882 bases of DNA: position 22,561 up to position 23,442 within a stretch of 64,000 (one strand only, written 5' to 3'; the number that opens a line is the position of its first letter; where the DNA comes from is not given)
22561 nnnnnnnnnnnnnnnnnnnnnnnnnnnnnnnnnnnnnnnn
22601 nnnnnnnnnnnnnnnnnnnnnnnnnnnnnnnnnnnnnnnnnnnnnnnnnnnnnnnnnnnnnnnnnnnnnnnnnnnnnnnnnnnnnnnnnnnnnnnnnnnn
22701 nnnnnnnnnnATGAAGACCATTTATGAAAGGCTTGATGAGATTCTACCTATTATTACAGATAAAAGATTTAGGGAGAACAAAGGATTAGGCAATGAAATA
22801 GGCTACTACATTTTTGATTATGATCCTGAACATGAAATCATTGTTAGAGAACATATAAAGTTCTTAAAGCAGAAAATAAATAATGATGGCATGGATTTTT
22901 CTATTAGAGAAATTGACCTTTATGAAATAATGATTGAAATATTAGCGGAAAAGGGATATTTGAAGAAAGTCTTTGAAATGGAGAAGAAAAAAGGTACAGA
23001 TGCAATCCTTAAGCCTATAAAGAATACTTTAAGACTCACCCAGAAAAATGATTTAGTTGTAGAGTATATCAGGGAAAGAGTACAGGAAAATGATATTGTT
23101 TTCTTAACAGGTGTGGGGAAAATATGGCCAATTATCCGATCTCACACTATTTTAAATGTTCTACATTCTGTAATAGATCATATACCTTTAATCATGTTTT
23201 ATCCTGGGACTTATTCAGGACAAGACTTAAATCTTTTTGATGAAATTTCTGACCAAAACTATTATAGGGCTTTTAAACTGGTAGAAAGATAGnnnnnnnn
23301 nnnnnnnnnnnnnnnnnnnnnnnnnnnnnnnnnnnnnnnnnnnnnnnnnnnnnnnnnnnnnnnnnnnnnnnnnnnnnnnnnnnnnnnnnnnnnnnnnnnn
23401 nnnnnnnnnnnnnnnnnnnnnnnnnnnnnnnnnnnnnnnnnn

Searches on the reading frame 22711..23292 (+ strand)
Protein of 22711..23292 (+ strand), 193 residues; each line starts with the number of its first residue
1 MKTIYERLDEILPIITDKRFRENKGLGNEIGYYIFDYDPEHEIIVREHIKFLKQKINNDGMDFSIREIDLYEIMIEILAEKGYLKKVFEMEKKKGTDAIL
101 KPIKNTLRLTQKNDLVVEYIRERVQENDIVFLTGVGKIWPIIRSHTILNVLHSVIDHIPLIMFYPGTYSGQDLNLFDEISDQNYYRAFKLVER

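Call 4: search_protein_families(library=pfam, proteins=[window:22711-23292:+])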
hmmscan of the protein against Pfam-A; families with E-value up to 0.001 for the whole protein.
window:22711-23292:+ (193 aa): 1 family
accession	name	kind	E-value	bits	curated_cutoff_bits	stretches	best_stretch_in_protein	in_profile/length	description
PF08747.16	BrxB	-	2.1e-46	157.5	26.8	1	67-190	2-124/124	BREX protein BrxB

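Call 5: search_protein_families(library=padloc, proteins=[window:22711-23292:+])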
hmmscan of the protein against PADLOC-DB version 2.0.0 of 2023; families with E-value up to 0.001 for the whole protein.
window:22711-23292:+ (193 aa): 10 families
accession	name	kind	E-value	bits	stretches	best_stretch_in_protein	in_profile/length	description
PDLC02463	BrxB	-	9.5e-76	252.2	1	1-192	2-191/193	BrxB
PDLC02466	BrxB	-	1.5e-29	101.3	1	1-191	1-185/185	BrxB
PDLC02468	BrxB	-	7.1e-22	76.3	1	67-191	3-131/135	BrxB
PDLC02459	BrxB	-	7.1e-16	56.6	1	30-186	29-199/203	BrxB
PDLC02462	BrxB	-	2.4e-14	51.7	1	15-190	12-198/202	BrxB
PDLC02461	BrxB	-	2.9e-14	51.2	1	31-170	35-170/200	BrxB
PDLC02469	BrxB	-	3e-09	34.8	1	36-184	33-173/184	BrxB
PDLC02467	BrxB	-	1.1e-07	29.8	1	85-190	76-183/193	BrxB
PDLC02464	BrxB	-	9.1e-06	23.7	1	127-171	16-59/79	BrxB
PDLC02465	BrxB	-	3.3e-05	22.1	1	32-184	30-182/190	BrxB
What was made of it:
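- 22711..23292 (+): brxB, intact (193 aa). Pfam BrxB and PADLOC BrxB, profile 2-191 of 193 (calls 4, 5)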
